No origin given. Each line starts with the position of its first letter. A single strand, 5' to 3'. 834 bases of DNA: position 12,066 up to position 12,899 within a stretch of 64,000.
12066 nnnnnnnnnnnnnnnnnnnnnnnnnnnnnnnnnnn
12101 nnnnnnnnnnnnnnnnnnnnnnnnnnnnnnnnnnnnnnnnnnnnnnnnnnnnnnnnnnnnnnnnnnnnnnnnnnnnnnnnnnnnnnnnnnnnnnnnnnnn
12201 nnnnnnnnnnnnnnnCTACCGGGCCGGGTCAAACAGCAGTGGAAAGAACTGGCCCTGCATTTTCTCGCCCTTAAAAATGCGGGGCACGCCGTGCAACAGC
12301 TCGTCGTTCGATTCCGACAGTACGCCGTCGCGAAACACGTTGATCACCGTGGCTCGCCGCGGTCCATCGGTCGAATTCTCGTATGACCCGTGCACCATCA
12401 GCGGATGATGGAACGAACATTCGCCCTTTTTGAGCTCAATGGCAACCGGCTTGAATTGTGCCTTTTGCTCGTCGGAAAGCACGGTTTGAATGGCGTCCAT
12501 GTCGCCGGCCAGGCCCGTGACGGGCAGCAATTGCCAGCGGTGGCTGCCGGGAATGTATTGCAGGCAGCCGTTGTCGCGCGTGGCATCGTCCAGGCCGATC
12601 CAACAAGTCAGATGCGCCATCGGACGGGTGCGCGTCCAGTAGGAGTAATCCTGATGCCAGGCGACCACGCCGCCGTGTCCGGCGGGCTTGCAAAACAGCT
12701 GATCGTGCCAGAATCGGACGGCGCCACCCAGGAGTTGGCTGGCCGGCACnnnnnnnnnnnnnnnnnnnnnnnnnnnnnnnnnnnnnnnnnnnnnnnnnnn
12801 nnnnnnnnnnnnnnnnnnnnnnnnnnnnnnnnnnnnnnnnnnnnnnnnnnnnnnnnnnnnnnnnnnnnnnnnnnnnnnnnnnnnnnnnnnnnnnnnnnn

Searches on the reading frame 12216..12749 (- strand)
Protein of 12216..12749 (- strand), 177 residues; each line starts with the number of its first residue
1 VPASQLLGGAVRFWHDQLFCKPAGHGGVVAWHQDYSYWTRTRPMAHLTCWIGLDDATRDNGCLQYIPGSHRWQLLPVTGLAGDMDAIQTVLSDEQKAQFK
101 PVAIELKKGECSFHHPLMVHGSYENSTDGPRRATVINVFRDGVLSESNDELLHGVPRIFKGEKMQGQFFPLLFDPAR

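Call 36: search_protein_families(library=pfam, max_evalue=0.001, proteins=[window:12216-12749:-])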
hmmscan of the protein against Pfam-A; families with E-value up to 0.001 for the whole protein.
window:12216-12749:- (177 aa): 1 family
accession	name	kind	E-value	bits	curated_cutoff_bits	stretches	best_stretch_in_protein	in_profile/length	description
PF05721.19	PhyH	-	7.6e-35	121.6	22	1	11-133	90-213/213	Phytanoyl-CoA dioxygenase (PhyH)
